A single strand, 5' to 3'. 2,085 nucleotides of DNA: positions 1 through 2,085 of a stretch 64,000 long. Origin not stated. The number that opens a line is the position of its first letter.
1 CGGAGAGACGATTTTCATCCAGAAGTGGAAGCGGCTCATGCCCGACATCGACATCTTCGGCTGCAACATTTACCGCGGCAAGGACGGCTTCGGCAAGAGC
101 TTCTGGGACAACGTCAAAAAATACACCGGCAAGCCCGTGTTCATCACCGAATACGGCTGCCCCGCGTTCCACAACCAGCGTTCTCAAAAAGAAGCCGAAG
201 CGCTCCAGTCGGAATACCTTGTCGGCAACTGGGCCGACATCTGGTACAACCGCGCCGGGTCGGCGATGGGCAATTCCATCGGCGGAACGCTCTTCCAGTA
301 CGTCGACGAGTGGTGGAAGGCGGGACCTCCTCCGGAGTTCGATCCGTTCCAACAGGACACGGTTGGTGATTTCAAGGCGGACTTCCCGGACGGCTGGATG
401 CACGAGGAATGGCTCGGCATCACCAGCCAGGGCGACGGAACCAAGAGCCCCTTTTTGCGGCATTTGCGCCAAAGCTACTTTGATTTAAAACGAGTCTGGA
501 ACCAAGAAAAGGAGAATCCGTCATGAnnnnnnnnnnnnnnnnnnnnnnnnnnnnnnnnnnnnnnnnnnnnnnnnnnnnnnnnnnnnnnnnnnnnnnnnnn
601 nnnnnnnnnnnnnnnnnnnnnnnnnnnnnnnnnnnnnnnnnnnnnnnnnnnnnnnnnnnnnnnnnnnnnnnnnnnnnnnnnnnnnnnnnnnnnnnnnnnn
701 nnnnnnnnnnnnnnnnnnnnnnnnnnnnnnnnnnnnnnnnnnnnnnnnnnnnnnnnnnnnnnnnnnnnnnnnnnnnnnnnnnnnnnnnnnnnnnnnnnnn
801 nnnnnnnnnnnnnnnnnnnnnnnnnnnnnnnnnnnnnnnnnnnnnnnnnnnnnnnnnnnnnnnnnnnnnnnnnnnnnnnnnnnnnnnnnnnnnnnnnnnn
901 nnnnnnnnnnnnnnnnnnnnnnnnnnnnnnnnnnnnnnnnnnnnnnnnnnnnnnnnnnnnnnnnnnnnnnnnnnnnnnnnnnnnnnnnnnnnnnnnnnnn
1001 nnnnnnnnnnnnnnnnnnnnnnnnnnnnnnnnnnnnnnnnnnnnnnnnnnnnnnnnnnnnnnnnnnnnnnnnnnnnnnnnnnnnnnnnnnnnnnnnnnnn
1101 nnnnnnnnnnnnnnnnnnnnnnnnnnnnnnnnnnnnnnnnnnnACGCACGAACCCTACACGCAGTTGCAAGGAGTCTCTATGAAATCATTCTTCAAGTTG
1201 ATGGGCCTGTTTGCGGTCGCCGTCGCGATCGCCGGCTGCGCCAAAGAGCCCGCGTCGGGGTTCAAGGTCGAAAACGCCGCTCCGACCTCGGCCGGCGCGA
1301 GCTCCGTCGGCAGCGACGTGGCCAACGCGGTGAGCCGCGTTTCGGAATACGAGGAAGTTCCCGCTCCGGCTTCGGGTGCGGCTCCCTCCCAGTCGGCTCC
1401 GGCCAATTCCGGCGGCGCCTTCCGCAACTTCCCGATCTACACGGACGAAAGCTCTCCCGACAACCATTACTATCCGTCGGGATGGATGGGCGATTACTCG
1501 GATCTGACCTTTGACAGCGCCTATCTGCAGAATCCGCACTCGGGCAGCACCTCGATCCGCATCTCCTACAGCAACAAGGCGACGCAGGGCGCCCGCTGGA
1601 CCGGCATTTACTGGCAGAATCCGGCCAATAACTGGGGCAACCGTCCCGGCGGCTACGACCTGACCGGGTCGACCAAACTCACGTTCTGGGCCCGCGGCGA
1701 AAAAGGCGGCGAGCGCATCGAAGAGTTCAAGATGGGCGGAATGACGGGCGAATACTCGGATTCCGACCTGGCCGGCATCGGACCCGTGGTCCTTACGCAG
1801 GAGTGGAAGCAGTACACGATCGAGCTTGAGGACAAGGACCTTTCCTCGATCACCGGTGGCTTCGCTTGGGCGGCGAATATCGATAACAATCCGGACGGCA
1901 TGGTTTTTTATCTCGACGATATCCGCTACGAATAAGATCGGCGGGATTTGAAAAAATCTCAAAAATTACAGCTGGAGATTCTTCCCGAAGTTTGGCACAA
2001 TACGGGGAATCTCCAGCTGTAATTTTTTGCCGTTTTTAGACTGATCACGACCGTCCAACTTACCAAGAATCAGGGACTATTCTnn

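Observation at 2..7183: Glycan-degradation locus with a 4x GH-A-like repeat protein in which catalytic and degenerate domains alternate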

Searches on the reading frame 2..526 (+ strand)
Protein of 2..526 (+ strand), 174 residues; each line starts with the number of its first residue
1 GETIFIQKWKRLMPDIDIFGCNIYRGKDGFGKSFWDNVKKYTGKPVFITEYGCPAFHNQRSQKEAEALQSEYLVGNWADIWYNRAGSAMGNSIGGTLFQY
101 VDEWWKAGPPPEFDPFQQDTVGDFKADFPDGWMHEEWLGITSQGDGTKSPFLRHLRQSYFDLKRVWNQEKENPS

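Call 7: search_protein_families(library=pfam, proteins=[window:2-526:+], max_evalue=1)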
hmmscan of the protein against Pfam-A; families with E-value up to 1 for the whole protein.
window:2-526:+ (174 aa): 3 families
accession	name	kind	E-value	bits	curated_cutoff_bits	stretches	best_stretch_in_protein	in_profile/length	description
PF03198.20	Glyco_hydro_72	-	0.0015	18.3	25.9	1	15-77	206-272/314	Glucanosyltransferase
PF11790.14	Glyco_hydro_cc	-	0.0016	18.5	21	1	15-69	135-189/237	Glycosyl hydrolase catalytic core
PF10730.14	DUF2521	-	0.13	12.7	25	1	54-108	80-133/146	Protein of unknown function (DUF2521)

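Call 8: search_protein_families(library=ncbifam, proteins=[window:2-526:+], max_evalue=1)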
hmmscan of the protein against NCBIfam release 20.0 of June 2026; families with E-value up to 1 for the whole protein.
window:2-526:+ (174 aa): 0 families

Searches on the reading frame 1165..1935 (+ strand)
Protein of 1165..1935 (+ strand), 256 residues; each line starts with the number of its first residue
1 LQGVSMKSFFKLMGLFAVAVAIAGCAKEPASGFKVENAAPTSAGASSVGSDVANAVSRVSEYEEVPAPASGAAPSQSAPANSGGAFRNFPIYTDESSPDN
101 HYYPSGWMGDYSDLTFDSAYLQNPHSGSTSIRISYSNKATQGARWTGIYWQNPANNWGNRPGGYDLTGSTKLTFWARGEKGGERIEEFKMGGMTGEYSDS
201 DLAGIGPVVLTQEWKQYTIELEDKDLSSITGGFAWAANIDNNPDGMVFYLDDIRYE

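Call 7: search_protein_families(library=pfam, proteins=[window:1165-1935:+], max_evalue=1)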
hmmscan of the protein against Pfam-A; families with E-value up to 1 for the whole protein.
window:1165-1935:+ (256 aa): 0 families

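Call 8: search_protein_families(library=ncbifam, proteins=[window:1165-1935:+], max_evalue=1)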
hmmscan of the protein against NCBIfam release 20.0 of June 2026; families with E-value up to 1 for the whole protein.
window:1165-1935:+ (256 aa): 1 family
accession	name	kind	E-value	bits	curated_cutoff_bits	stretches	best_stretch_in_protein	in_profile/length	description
NF038128.1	choice_anch_J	domain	4.8e-05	23.6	30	1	102-254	11-161/162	choice-of-anchor J domain-containing protein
